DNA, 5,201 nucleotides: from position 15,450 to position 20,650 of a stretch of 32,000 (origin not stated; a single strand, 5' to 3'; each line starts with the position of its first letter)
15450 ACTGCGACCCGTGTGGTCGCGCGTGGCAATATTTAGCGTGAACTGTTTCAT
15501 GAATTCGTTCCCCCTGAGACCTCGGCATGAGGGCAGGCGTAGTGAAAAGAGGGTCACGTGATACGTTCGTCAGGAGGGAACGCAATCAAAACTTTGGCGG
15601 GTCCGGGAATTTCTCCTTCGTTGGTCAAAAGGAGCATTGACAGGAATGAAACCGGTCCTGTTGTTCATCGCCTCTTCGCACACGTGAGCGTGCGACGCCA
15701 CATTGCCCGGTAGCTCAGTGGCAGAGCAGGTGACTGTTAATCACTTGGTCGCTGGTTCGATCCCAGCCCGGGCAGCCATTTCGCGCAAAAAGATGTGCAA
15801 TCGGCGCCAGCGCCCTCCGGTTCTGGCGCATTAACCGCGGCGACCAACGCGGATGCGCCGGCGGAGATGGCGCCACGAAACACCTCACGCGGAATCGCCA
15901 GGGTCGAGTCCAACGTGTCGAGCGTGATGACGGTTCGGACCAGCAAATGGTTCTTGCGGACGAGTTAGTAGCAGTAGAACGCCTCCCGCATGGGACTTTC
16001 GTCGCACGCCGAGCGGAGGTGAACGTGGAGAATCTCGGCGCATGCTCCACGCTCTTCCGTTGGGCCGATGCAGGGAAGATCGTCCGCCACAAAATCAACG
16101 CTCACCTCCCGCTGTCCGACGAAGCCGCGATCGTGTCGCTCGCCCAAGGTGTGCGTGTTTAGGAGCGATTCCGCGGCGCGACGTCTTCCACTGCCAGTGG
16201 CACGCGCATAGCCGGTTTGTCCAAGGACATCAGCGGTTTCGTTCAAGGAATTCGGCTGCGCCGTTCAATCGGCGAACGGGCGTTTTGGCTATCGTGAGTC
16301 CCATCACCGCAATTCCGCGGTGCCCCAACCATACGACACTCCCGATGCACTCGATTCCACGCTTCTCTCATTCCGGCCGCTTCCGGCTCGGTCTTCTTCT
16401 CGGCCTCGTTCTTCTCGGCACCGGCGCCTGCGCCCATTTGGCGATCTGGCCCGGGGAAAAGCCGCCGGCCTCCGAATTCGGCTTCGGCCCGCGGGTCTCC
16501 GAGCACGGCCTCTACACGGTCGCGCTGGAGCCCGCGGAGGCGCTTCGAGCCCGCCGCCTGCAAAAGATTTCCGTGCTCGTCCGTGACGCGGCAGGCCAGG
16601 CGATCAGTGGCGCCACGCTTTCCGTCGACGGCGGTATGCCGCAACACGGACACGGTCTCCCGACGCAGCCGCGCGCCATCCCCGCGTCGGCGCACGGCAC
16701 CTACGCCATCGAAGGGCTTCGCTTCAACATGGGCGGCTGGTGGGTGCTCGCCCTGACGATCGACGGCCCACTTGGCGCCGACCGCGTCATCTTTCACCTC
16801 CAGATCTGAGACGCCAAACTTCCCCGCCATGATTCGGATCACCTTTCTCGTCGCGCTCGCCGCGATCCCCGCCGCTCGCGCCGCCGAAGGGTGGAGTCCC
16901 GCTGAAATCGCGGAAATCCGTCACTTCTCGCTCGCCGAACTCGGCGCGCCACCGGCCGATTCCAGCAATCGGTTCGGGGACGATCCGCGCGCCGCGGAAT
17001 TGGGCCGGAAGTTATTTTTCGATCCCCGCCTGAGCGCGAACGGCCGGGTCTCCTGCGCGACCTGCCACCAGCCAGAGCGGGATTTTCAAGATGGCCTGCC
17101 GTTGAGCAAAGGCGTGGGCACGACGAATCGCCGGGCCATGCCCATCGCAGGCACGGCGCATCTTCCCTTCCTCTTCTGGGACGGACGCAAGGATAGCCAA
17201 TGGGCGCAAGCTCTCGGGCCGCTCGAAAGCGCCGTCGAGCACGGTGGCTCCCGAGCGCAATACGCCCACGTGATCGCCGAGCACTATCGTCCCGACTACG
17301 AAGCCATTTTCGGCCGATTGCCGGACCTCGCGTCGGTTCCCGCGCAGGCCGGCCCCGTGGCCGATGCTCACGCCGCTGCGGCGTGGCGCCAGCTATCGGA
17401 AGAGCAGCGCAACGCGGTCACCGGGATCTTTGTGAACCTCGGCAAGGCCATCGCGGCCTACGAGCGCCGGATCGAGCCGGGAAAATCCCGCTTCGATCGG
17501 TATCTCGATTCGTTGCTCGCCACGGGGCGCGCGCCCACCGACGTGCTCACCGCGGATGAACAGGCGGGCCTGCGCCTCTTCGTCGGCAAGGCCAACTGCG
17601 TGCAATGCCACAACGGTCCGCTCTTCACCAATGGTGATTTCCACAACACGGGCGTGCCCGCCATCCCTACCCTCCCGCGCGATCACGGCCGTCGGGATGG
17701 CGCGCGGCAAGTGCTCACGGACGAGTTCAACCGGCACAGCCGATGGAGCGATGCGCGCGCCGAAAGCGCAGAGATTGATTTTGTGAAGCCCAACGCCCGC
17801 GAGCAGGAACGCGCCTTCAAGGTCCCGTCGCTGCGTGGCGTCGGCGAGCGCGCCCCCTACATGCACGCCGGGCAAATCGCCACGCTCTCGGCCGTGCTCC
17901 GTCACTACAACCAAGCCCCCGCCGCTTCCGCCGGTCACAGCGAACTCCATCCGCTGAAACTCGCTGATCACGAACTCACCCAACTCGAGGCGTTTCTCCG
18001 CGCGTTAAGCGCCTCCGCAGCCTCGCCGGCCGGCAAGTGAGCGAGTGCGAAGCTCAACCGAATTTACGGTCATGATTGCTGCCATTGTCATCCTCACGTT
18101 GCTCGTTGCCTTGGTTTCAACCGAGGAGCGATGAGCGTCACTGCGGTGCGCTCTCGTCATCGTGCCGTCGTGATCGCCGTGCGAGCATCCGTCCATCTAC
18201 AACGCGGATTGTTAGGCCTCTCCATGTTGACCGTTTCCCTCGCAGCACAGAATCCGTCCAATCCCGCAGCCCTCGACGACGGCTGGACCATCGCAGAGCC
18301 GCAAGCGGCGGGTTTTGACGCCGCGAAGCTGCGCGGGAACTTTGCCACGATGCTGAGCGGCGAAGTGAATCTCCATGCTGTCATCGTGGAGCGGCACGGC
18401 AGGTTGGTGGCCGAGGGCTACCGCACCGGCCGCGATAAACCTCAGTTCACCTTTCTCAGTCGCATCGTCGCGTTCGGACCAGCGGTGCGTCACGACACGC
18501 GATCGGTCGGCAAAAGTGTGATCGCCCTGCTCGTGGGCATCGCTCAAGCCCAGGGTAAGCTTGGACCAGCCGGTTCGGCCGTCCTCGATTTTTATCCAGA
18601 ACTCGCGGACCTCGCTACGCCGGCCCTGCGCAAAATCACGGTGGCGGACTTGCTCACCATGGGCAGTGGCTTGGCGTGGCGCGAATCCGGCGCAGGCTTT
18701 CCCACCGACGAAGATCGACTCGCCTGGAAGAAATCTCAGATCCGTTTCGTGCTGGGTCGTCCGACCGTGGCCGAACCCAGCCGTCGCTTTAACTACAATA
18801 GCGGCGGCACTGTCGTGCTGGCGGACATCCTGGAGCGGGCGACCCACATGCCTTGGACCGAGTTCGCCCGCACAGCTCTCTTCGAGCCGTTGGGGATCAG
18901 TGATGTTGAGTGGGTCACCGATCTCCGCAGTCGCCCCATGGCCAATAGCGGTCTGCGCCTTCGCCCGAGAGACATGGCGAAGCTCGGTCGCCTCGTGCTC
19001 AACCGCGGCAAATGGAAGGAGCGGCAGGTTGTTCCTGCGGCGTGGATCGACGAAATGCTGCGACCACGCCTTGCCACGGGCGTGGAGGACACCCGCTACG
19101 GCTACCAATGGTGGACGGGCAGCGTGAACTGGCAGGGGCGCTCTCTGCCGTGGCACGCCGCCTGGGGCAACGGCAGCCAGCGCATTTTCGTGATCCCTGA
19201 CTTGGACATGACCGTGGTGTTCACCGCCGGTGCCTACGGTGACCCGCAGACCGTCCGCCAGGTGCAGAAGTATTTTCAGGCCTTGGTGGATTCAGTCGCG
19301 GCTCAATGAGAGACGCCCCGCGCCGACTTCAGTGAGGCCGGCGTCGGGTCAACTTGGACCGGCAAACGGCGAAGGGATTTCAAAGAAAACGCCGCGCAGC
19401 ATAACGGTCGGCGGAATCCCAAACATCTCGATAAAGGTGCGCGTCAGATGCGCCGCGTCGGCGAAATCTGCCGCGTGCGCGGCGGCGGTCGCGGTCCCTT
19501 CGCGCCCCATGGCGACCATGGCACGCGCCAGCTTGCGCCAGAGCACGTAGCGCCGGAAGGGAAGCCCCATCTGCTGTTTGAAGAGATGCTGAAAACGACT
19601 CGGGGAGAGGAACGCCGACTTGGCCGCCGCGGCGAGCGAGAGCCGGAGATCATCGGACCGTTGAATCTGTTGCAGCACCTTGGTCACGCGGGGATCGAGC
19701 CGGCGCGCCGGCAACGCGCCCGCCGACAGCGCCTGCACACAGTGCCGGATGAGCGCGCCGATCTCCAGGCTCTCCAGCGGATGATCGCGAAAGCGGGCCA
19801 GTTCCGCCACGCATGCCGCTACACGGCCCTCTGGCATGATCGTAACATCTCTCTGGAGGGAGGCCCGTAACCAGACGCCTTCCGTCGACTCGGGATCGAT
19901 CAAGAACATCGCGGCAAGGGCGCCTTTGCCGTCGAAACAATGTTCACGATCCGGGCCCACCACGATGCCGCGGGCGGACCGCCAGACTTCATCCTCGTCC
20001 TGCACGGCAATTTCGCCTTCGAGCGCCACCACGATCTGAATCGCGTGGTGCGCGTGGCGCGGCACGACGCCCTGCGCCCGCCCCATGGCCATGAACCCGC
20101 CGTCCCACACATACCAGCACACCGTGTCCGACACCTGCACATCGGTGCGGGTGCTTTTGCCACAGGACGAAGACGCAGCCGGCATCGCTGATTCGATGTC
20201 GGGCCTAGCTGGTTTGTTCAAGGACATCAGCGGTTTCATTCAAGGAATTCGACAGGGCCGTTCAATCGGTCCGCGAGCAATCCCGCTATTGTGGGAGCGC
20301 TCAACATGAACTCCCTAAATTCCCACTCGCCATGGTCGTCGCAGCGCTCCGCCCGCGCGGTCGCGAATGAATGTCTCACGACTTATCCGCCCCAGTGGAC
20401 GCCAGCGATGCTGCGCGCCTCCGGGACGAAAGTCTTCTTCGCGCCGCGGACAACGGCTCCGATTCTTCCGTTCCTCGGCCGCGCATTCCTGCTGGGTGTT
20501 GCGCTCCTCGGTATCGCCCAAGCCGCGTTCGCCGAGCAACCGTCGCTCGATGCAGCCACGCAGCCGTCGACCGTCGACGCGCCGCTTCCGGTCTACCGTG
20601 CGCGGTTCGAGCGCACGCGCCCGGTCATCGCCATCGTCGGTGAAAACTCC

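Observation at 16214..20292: An 82-bp promoter/operator module duplicated exactly 3997 bp apart in front of two different operons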

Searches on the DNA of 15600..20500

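Call 52: search_rna_families(source=window, start=15600, end=20500, threshold=evalue, max_evalue=1)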
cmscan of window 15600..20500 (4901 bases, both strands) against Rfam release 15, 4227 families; matches with E-value up to 1: 4.
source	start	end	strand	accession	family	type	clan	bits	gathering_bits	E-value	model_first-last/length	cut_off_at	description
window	15704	15775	+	RF00005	tRNA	Gene; tRNA;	CL00001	68.3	29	7.2e-14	1-71/71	no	tRNA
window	16621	16699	+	RF01779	AS1726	Gene;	-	24.6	50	0.92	1-78/78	no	AS1726 sRNA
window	16478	16553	+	RF03525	mir-1343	Gene; miRNA;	-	24.2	51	1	1-82/82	no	mir-1343 microRNA precursor family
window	16662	16847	-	RF02760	sR035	Gene; sRNA;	-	15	233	0.96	1-206/206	no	sR035 sRNA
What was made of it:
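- On Known structured RNA (riboswitch, leader or sRNA): In 15600-20500 only the tRNA-Asn reaches its threshold (call 52).
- Tried and rejected: Nothing but the tRNA (call 52).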

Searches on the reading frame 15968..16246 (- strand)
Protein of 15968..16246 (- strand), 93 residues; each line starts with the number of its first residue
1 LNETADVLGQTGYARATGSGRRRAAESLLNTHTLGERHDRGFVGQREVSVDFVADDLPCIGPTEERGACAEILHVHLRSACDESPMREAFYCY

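Call 10: search_protein_families(library=pfam, proteins=[window:15968-16246:-], max_evalue=0.01)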
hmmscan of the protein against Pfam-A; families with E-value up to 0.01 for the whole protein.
window:15968-16246:- (93 aa): 0 families
